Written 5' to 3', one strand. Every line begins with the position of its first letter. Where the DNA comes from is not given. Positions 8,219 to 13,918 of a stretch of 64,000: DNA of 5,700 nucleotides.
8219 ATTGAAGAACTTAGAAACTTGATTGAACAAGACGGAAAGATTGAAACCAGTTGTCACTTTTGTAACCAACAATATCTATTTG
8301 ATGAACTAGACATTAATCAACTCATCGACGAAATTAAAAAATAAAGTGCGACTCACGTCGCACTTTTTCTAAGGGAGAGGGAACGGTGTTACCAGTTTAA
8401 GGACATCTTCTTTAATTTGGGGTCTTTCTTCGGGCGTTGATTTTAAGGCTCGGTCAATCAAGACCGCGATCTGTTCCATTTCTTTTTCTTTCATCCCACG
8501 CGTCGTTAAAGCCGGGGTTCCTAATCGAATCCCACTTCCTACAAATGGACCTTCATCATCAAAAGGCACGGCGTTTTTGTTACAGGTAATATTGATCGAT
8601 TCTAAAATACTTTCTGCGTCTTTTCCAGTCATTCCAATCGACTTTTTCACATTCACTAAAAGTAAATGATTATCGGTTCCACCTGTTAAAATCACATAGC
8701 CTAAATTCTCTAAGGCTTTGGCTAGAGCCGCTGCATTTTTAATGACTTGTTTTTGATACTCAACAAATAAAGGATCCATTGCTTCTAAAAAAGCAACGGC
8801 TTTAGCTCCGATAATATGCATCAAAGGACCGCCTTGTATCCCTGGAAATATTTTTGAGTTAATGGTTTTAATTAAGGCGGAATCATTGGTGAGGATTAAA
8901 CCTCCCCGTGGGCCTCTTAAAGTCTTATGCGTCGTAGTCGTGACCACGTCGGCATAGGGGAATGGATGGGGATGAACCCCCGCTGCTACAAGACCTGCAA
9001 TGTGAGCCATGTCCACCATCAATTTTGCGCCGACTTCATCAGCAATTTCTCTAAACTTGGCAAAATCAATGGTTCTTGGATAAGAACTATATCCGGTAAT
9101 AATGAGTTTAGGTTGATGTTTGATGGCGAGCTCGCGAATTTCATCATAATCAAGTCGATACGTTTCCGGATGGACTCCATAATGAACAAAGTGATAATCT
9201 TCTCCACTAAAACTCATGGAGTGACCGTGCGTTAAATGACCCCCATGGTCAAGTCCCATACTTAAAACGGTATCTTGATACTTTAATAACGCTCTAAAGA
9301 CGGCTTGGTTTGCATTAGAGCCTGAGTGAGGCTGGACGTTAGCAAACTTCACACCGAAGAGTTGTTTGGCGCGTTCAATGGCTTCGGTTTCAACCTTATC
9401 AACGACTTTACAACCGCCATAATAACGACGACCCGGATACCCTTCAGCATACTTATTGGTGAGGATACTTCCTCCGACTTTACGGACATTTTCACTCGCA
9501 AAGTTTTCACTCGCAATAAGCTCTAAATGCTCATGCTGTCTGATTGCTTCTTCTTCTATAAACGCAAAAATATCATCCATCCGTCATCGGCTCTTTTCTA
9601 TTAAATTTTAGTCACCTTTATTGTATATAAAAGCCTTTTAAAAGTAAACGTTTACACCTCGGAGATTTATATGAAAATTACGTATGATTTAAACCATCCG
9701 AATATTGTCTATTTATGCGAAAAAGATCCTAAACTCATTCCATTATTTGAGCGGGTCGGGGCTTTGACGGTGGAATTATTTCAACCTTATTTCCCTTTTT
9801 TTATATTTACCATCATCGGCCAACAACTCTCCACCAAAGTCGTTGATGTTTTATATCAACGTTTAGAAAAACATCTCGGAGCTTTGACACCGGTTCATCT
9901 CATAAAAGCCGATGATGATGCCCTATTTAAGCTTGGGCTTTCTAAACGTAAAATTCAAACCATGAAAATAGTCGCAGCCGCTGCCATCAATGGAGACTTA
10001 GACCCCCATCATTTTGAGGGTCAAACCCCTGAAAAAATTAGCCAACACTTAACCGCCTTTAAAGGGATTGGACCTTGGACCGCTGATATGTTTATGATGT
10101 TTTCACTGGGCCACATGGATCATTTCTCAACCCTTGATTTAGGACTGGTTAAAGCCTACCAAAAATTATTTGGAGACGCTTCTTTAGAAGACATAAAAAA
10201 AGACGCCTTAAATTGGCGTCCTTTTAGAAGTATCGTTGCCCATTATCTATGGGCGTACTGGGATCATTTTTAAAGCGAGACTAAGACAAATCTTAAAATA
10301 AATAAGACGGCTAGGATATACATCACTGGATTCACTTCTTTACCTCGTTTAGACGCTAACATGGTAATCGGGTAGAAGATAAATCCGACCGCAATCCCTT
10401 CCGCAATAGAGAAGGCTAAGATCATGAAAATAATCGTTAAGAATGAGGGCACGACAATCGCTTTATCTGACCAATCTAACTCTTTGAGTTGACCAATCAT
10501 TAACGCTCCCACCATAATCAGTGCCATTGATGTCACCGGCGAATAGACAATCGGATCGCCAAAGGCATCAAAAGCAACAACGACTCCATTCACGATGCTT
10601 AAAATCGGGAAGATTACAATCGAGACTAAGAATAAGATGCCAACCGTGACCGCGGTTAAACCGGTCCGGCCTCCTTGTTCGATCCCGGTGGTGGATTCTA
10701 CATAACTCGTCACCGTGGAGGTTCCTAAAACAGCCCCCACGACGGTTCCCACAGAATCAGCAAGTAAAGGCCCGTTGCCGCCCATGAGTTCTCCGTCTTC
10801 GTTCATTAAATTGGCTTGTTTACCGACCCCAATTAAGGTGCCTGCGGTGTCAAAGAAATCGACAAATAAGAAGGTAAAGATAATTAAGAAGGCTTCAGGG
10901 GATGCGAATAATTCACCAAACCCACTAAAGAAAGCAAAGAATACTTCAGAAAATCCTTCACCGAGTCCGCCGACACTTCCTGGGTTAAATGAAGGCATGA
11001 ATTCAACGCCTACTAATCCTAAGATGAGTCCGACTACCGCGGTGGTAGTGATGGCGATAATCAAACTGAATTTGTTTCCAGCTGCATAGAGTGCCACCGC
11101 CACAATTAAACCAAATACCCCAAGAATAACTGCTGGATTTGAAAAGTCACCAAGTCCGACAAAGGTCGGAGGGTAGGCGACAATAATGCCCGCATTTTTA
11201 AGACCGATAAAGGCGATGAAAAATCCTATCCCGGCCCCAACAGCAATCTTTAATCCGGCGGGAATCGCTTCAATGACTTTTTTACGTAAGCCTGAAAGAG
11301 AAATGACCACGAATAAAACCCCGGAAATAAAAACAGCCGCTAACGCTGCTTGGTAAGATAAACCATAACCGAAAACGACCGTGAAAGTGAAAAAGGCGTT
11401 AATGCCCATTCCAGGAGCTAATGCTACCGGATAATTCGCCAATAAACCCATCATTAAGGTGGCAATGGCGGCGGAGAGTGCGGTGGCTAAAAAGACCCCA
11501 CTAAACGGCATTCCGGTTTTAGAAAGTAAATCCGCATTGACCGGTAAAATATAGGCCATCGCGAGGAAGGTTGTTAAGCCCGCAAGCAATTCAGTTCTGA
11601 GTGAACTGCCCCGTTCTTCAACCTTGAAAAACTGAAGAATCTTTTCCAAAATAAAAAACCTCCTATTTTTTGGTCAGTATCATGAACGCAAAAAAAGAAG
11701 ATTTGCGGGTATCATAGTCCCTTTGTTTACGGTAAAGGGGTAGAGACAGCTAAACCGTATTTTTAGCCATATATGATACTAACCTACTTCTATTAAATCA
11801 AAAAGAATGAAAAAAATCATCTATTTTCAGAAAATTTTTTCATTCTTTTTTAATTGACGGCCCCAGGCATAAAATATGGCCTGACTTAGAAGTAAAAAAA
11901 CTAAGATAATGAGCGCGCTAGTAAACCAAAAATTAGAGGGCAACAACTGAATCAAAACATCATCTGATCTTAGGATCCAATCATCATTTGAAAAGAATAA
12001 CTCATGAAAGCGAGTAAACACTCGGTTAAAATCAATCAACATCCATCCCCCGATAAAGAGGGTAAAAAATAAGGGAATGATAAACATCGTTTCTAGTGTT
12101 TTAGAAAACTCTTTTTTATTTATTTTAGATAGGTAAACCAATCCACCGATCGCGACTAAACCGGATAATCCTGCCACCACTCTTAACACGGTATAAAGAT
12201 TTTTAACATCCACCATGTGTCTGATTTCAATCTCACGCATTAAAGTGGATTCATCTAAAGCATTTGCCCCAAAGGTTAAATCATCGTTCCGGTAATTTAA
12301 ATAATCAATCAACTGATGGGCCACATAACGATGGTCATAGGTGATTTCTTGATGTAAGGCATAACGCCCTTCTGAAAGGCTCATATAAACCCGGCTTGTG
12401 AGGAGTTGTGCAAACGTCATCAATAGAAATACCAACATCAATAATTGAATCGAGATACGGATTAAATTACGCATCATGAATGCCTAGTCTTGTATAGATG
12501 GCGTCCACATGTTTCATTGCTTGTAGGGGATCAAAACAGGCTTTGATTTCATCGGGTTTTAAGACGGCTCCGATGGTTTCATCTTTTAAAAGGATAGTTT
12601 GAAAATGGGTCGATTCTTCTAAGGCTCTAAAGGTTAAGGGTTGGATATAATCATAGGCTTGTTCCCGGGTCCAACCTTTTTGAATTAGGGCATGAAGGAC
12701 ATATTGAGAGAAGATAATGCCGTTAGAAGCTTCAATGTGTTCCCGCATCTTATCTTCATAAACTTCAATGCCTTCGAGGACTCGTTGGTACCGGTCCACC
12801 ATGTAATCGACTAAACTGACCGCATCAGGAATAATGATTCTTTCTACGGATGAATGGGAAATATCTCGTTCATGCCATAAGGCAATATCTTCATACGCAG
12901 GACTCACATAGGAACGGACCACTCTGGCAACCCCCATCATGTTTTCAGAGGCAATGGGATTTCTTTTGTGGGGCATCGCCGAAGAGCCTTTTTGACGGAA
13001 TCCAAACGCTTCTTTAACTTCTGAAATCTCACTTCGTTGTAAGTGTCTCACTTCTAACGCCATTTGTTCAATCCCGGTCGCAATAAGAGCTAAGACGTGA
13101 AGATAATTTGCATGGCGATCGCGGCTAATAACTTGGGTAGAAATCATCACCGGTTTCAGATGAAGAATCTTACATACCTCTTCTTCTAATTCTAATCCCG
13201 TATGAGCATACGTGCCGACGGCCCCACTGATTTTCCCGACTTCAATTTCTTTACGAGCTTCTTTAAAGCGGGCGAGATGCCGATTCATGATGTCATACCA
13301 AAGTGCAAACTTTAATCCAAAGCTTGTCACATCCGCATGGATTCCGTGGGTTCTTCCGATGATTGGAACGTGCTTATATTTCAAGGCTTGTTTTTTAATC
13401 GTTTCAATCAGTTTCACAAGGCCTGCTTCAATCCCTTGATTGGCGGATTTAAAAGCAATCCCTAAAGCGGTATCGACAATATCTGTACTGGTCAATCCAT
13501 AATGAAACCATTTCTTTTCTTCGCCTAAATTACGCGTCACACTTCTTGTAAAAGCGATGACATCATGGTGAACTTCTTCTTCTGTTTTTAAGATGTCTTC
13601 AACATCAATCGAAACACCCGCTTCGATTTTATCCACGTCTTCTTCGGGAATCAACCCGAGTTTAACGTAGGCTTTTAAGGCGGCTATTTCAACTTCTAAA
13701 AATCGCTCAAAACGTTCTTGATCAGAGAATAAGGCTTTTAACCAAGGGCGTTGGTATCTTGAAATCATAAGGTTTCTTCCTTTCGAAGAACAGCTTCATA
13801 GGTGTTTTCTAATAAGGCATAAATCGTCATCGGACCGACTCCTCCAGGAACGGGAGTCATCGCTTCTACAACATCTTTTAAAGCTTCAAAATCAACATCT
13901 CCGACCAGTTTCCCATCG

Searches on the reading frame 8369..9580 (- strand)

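Call 74: search_protein_families(library=ncbifam, proteins=[window:8369-9580:-], max_evalue=1e-10)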
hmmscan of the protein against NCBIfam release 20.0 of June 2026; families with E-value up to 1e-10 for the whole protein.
window:8369-9580:- (403 aa): 3 families
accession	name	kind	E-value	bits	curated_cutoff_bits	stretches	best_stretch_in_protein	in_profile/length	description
NF000586.1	PRK00011.1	subfamily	2.6e-184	612.7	335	1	3-402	3-403/404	serine hydroxymethyltransferase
NF010094.0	PRK13580.1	equivalog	3.9e-138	461.2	735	2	103-384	169-450/496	glycine hydroxymethyltransferase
TIGR04506.1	F_threo_transal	equivalog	4.3e-37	128.2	650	1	4-398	6-399/609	fluorothreonine transaldolase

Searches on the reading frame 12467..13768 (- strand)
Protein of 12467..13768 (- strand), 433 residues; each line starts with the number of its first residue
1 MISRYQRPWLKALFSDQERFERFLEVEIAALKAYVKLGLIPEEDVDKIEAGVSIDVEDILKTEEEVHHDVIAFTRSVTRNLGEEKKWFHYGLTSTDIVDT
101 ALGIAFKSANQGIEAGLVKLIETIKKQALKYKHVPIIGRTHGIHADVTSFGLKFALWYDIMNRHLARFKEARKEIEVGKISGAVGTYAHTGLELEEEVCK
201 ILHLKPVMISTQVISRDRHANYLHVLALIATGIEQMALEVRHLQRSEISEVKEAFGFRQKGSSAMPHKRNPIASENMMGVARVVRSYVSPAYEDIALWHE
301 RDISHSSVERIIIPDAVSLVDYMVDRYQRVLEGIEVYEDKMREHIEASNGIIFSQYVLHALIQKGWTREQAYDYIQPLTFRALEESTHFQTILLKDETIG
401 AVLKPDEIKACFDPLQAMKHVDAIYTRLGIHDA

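Call 74: search_protein_families(library=ncbifam, proteins=[window:12467-13768:-], max_evalue=1e-10)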
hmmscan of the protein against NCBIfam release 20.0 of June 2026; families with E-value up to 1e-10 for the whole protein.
window:12467-13768:- (433 aa): 11 families
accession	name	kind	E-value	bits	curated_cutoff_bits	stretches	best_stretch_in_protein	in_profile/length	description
TIGR00928.1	purB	equivalog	2.5e-146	487.9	326.2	1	1-428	1-435/436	adenylosuccinate lyase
NF052536.2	CoM_syn_XcbD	exception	2.7e-81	273.6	600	1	6-424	15-438/443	3-sulfopropionylcysteine synthase XcbD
NF006500.1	PRK08937.2-4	subfamily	8.4e-77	258.8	626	1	4-418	13-432/448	adenylosuccinate lyase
NF006554.0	PRK09053.1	equivalog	1.4e-62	212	595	1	7-417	15-433/453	3-carboxy-cis,cis-muconate cycloisomerase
TIGR02426.1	protocat_pcaB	equivalog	1.4e-51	175.5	355.75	1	10-334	11-338/338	3-carboxy-cis,cis-muconate cycloisomerase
NF052556.1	NtrsucLyaStm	equivalog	2.2e-34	119.1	650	1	13-415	30-450/466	nitrosuccinate lyase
NF006764.0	PRK09285.1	equivalog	3e-33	114.9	446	1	54-379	77-409/456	adenylosuccinate lyase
NF004631.0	PRK05975.1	equivalog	3.6e-30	105.1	371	1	11-317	21-328/352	3-carboxy-cis,cis-muconate cycloisomerase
TIGR00838.1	argH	equivalog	2.5e-19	69.6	279.5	1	14-420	22-431/455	argininosuccinate lyase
NF008909.0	PRK12273.1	subfamily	2.4e-14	53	510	1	96-352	145-411/474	aspartate ammonia-lyase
NF011092.0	PRK14515.1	subfamily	8.3e-12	44.7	876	1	94-353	147-416/479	aspartate ammonia-lyase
